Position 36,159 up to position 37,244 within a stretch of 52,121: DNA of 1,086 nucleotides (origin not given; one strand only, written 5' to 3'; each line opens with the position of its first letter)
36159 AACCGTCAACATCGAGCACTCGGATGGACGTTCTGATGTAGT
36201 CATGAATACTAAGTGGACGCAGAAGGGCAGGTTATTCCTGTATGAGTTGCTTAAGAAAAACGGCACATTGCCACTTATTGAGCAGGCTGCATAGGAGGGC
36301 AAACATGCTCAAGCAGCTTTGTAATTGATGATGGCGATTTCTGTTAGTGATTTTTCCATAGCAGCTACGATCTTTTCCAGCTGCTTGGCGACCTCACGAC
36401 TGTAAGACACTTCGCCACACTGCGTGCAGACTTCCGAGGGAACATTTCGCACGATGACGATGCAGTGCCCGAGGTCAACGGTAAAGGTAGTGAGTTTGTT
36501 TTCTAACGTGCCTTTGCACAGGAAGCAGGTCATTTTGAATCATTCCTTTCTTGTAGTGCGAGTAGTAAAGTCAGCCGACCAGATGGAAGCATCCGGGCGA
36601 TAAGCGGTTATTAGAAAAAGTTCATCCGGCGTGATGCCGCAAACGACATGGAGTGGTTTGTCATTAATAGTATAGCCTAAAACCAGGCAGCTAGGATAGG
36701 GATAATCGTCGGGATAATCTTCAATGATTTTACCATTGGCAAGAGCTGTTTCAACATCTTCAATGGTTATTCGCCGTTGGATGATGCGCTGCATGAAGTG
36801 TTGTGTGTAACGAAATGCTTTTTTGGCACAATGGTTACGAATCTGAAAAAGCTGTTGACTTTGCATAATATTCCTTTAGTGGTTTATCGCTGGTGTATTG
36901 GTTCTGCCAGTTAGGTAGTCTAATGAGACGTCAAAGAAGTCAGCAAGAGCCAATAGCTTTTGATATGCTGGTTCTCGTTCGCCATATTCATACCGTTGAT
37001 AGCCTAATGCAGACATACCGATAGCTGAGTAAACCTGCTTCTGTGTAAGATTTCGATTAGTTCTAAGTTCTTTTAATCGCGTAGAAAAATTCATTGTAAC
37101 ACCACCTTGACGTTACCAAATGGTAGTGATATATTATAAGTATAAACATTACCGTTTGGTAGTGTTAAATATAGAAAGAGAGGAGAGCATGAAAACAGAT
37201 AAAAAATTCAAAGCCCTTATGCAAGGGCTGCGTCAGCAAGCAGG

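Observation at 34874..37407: Duplicated divergent XRE-HTH regulator pairs with near-identical leaders, giving seven XRE proteins within 5 kb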

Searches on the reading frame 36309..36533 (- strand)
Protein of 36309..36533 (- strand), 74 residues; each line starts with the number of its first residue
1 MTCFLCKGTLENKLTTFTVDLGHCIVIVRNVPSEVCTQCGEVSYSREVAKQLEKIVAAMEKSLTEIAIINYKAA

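Call 9: search_protein_families(library=pfam, proteins=[window:36309-36533:-], max_evalue=0.01)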
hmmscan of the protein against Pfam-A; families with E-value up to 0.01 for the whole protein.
window:36309-36533:- (74 aa): 1 family
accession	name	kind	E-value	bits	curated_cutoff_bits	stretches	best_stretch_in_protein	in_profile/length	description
PF15731.11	MqsA_antitoxin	-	0.00088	19.8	30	1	1-64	1-65/131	Antitoxin component of bacterial toxin-antitoxin system, MqsA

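Call 14: search_protein_families(library=phrogs, proteins=[window:36309-36533:-], max_evalue=0.001)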
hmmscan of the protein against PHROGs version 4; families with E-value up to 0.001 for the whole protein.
window:36309-36533:- (74 aa): 1 family
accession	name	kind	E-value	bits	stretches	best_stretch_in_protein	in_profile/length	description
phrog_29304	-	unknown function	1.8e-19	70.7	1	1-72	2-74/77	-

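Call 38: search_protein_families(library=padloc, proteins=[window:36309-36533:-], max_evalue=0.001)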
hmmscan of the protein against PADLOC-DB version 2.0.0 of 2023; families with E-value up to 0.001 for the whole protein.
window:36309-36533:- (74 aa): 0 families

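Call 44: find_homologous_proteins(query=window:36309-36533:-, max_evalue=0.001)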
Query window:36309-36533:- (74 aa): 127 proteins with E <= 0.001 among 127 candidates; the best 120 are listed.
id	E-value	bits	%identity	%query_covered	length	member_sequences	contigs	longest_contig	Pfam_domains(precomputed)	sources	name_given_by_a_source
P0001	4.9e-41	155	100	100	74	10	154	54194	-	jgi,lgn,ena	jgi:YgiT-type zinc finger domain-containing protein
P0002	1.0e-36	141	86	100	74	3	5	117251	-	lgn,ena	-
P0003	2.2e-34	134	82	100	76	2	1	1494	-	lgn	-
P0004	2.5e-34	134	81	100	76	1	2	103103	-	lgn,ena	-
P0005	3.5e-34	133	82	99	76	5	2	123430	-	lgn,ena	-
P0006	9.5e-34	132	83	96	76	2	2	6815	-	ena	-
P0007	4.9e-33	129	81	100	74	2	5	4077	-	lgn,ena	-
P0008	9.5e-32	125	77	96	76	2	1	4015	-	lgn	-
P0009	2.5e-29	118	74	100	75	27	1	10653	-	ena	-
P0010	2.8e-29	118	77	99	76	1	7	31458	-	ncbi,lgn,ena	-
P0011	6.7e-29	116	72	96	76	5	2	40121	-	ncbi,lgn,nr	ncbi:MAG: type II toxin-antitoxin system MqsA family antitoxin [Clostridia bacterium]|nr:type II tox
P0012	3.1e-28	114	73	96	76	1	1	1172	-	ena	-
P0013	1.2e-27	112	68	100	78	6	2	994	-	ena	-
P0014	2.7e-27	111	69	96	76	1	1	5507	-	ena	-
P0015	2.9e-27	111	69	96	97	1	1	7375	-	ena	-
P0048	8.9e-24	100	61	97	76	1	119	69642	-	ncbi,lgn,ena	-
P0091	2.4e-21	93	62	96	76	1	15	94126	-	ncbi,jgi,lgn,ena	-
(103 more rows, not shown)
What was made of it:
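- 36309..36533 (-): 74-aa YgiT-type zinc-finger protein resembling the N-terminal half of MqsA, with no HTH. Putative antitoxin. calls 9, 14, 44
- On MqsRA toxin-antitoxin system: All but one of the 120 listed homologues are 67-101 aa (calls 9, 44).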

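Call 45: find_encoding_contigs(protein=P0048, flank=2500, max_places=5)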
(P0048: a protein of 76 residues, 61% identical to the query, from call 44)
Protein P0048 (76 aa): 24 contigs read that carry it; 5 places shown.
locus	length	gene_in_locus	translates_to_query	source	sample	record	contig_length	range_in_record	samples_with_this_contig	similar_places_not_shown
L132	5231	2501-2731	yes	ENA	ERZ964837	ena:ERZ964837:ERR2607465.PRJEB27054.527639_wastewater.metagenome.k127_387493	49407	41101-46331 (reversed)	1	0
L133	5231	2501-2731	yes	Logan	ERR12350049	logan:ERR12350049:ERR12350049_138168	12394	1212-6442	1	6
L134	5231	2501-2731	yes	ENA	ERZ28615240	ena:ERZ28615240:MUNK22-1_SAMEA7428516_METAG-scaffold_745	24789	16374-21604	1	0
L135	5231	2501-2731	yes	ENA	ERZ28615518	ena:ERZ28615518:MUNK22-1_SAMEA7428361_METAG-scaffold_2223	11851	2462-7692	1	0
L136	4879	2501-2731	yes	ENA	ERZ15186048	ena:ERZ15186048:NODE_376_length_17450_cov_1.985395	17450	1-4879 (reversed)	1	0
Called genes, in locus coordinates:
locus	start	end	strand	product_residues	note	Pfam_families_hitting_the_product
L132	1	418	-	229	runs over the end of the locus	PF00027:cNMP_binding (weak), PF13545:HTH_Crp_2, PF00325:Crp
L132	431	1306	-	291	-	PF00070:Pyr_redox (faint), PF00890:FAD_binding_2 (faint), PF01134:GIDA (faint), PF01266:DAO (weak), PF03486:HI0933_like (faint), PF07992:Pyr_redox_2, PF13241:NAD_binding_7 (faint), PF13738:Pyr_redox_3 (weak)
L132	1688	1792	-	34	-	-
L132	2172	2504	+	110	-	PF14076:DUF4258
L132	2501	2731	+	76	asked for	-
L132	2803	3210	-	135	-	PF15970:HicB-like_2, PF15919:HicB_lk_antitox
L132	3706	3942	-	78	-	-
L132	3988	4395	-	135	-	PF17032:Zn_ribbon_15 (faint), PF10571:UPF0547 (faint), PF13248:Zn_ribbon_3 (faint), PF12773:DZR, PF13240:Zn_Ribbon_1 (weak)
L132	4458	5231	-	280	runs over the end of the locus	PF00950:ABC-3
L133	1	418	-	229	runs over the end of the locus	PF00027:cNMP_binding (weak), PF13545:HTH_Crp_2, PF00325:Crp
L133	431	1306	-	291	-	PF00070:Pyr_redox (faint), PF00890:FAD_binding_2 (faint), PF01134:GIDA (faint), PF01266:DAO (weak), PF03486:HI0933_like (faint), PF07992:Pyr_redox_2, PF13241:NAD_binding_7 (faint), PF13738:Pyr_redox_3 (weak)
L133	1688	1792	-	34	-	-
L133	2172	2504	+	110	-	PF14076:DUF4258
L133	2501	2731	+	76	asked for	-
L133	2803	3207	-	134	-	PF15970:HicB-like_2, PF15919:HicB_lk_antitox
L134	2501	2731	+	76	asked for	-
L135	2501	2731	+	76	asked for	-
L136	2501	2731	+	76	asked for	-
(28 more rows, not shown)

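Call 46: find_encoding_contigs(protein=P0091, flank=2500, max_places=5)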
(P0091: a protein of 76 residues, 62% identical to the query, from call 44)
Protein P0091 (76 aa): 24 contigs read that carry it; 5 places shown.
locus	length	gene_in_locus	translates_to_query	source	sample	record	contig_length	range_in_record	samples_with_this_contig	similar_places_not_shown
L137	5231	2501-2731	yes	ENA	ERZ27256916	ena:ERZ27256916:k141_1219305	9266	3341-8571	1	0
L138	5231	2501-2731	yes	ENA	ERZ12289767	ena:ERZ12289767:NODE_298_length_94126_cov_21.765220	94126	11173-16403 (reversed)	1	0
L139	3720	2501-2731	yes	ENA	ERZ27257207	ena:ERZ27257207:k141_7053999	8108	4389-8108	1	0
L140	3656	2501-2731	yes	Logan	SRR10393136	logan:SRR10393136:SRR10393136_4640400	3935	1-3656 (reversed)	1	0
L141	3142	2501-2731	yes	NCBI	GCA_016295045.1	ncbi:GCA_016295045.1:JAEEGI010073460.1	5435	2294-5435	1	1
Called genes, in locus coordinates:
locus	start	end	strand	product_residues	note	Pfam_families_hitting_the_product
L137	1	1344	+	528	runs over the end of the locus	PF05362:Lon_C, PF13541:ChlI, PF00158:Sigma54_activat (faint), PF01078:Mg_chelatase, PF07728:AAA_5, PF00493:MCM (weak), PF13335:Mg_chelatase_C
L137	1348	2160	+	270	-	PF02481:DNA_processg_A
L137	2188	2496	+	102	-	PF14076:DUF4258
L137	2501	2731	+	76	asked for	-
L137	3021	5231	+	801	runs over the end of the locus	PF13672:PP2C_2 (weak)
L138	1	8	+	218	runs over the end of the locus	PF01797:Y1_Tnp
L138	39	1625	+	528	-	PF05362:Lon_C, PF13541:ChlI, PF00158:Sigma54_activat (faint), PF01078:Mg_chelatase, PF07728:AAA_5, PF00493:MCM (weak), PF13335:Mg_chelatase_C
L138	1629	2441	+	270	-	PF02481:DNA_processg_A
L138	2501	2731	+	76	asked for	-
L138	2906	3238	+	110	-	PF01381:HTH_3 (weak)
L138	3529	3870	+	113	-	PF12844:HTH_19 (weak), PF13560:HTH_31, PF01381:HTH_3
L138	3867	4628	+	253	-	PF06114:Peptidase_M78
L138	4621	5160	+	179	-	PF11848:DUF3368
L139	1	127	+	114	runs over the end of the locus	PF06296:RelE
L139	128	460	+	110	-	PF01381:HTH_3 (weak)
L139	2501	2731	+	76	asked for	-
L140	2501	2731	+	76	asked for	-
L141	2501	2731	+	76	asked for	-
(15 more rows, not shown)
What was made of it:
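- Tried and rejected: Rejected from the genomic contexts of the zinc-finger homologues (calls 44-46).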

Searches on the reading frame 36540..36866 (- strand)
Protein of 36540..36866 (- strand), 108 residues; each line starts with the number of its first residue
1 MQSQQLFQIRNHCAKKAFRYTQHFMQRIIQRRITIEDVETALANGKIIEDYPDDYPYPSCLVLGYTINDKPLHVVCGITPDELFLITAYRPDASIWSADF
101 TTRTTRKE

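Call 9: search_protein_families(library=pfam, proteins=[window:36540-36866:-], max_evalue=0.01)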
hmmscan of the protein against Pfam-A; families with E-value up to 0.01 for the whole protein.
window:36540-36866:- (108 aa): 1 family
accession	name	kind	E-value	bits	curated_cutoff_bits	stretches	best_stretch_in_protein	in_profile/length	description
PF14076.12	DUF4258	-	9.6e-30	103.1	25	1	20-90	1-71/71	Domain of unknown function (DUF4258)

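Call 14: search_protein_families(library=phrogs, proteins=[window:36540-36866:-], max_evalue=0.001)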
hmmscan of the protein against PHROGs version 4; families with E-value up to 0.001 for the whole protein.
window:36540-36866:- (108 aa): 0 families

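Call 38: search_protein_families(library=padloc, proteins=[window:36540-36866:-], max_evalue=0.001)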
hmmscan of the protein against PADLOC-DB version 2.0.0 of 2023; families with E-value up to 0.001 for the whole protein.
window:36540-36866:- (108 aa): 0 families

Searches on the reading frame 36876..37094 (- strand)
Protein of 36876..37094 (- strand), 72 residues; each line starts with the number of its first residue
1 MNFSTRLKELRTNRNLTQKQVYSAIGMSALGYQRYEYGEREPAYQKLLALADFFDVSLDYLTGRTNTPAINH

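Call 9: search_protein_families(library=pfam, proteins=[window:36876-37094:-], max_evalue=0.01)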
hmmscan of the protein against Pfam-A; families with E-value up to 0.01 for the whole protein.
window:36876-37094:- (72 aa): 4 families
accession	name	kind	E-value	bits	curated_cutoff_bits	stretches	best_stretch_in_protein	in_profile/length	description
PF01381.28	HTH_3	-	3e-14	53.2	23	1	7-61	1-55/55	Helix-turn-helix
PF13560.12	HTH_31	-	5.2e-10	39.9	27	1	3-58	2-58/64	Helix-turn-helix domain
PF12844.13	HTH_19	-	4.8e-08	33.2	30.2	1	6-61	3-58/64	Helix-turn-helix domain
PF13443.12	HTH_26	-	0.006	17.2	22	1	6-58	1-54/63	Cro/C1-type HTH DNA-binding domain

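Call 14: search_protein_families(library=phrogs, proteins=[window:36876-37094:-], max_evalue=0.001)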
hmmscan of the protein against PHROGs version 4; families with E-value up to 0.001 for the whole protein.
window:36876-37094:- (72 aa): 15 families
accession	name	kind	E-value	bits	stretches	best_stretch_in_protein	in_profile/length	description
phrog_8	-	transcription regulation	4.7e-21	76.6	1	1-71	75-145/346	transcriptional regulator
phrog_2967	-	transcription regulation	2.4e-11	44.6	1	2-64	10-72/225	transcriptional regulator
phrog_4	-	transcription regulation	9.8e-11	42.2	1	1-68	135-198/400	transcriptional repressor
phrog_3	-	transcription regulation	4e-07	31.2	1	1-64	87-148/430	transcriptional repressor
phrog_2439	-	transcription regulation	1.1e-06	28.8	1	4-66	9-71/367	transcriptional regulator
phrog_5823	-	transcription regulation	1.6e-06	28.5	1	2-66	6-71/404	transcriptional regulator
phrog_1994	-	DNA, RNA and nucleotide metabolism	2.4e-06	28.6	1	6-66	3-63/170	DNA binding protein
phrog_4836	-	transcription regulation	7.5e-06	26.6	1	2-55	75-128/194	CII-like regulator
phrog_37093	-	transcription regulation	3.8e-05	24.1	1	2-29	5-32/42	transcriptional regulator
phrog_147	-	transcription regulation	0.00013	23.3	1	1-51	3-54/100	transcriptional regulator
phrog_2328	-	transcription regulation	0.00014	22.6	1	3-66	16-79/128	transcriptional repressor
phrog_34939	-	unknown function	0.00057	20.6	1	5-69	12-77/280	-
phrog_6962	-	unknown function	0.00061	21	1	7-43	6-42/73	-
phrog_2104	-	unknown function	0.00066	20.9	1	5-51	42-90/103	-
phrog_7241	-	transcription regulation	0.00072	20.6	1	7-61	66-120/122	transcriptional regulator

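Call 38: search_protein_families(library=padloc, proteins=[window:36876-37094:-], max_evalue=0.001)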
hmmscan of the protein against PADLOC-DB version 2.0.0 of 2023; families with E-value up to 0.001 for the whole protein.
window:36876-37094:- (72 aa): 11 families
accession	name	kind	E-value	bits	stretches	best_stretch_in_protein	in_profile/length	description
PDLC03954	RmrA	-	5.7e-08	30.1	1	4-68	12-76/380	-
PDLC04142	capH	-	1.7e-07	30.3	1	2-67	6-71/103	capH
PDLC03952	RmrA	-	4.3e-07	27.1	1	5-65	25-85/395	-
PDLC03951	RmrA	-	4.4e-07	27.2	1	4-64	10-70/400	-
PDLC03947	RmrA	-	1.8e-06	25.1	1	5-66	14-75/383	-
PDLC03949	RmrA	-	5.4e-06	23.5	1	4-65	4-65/363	-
PDLC02926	HTH_VI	-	9.2e-06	23.8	1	3-61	2-60/92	-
PDLC03945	RmrA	-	2.4e-05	21.7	1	4-66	4-66/394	-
PDLC03956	RmrA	-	0.00019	18.6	1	4-61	10-68/399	-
PDLC03944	RmrA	-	0.00051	17.2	1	4-65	8-69/384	-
PDLC03946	RmrA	-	0.00086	16.1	1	4-63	4-63/357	-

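Call 64: search_dna_similar(query=window:36879-37094:-, collection=phages, mode=protein, max_evalue=1e-8, max_rows=25)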
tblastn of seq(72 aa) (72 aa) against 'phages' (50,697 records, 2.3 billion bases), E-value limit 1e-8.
Records with a match: 50; places in all: 50; records where one place covers at least 80% of the query: 50.
Best place of each record, by identity: <60% 50.
By first word of the organism name: Paenibacillus 7; Bacteriophage 5; Listeria 5; Streptococcus 4; Lactobacillus 4; Bacillus 3; bajarodino 3; Faecalibacterium 3; Geobacillus 2; Enterococcus 2; and 10 more.
By host as written in the record: - 11; Listeria monocytogenes 5; Paenibacillus larvae 4; Geobacillus sp. 6k51 2; Aeribacillus pallidus 2; Paenibacillus larvae H23 2; Peromyscus fraterculus 2; Lactobacillus delbrueckii subsp. lactis 2; and 19 more.
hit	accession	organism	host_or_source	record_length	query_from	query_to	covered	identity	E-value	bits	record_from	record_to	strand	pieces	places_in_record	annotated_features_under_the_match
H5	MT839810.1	Bacteriophage sp.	human fecal samples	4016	3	66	89%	48.4%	1e-10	61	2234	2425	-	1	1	record has no annotation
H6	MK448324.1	Streptococcus satellite phage Javan121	Streptococcus dysgalactiae ATCC_27957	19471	6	69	89%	48.4%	2e-9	57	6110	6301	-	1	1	HTH-type transcriptional regulator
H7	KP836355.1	Marinitoga camini virus 1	Marinitoga camini 1197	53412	1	66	92%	45.5%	2e-11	62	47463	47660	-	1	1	transcriptional regulator, XRE family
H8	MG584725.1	Bacillus phage BVE2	Bacillus cereus N1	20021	1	65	90%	46.2%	9e-9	55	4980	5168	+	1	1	XRE family transcriptional regulator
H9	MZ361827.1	Phage vB_LmoS_P7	-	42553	3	66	89%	46.9%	3e-10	59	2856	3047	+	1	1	helix turn helix protein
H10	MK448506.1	Streptococcus satellite phage Javan462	Streptococcus pyogenes ERR111909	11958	6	69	89%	46.9%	6e-10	58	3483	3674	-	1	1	hypothetical protein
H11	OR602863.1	Moorella phage MCACPph1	Moorella sp. ACPs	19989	2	68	93%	44.8%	1e-11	63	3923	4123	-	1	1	transcriptional regulator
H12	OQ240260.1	Latilactobacillus phage TMW 1.2272 P1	Latilactobacillus curvatus TMW 1.2272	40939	3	63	85%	49.2%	6e-12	64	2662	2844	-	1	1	Cro/CI family XRE family transcriptional regulator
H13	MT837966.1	Bacteriophage sp.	human fecal samples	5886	3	69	93%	43.3%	1e-11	63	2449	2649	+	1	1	record has no annotation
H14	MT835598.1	Bacteriophage sp.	human fecal samples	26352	6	72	93%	43.3%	6e-11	61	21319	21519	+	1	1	record has no annotation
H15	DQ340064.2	Geobacillus phage GBSV1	Geobacillus sp. 6k51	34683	1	67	93%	43.3%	3e-10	59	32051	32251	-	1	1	immunity repressor protein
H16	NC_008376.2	Geobacillus phage GBSV1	Geobacillus sp. 6k51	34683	1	67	93%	43.3%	3e-10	59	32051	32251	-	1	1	transcriptional regulator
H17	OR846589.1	Enterococcus phage Efs 1-1-1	Enterococcus faecalis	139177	6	68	88%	46.0%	8e-12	64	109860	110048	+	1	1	record has no annotation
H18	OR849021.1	Listeria phage LM 4-14-1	Listeria monocytogenes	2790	5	69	90%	44.6%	8e-12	64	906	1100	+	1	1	record has no annotation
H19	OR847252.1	Listeria phage LM 4-11-1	Listeria monocytogenes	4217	5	69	90%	44.6%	8e-12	64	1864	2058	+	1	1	record has no annotation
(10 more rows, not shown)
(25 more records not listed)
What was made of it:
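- Tried and rejected: A-like proteins are generic across Firmicute phages (call 64).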
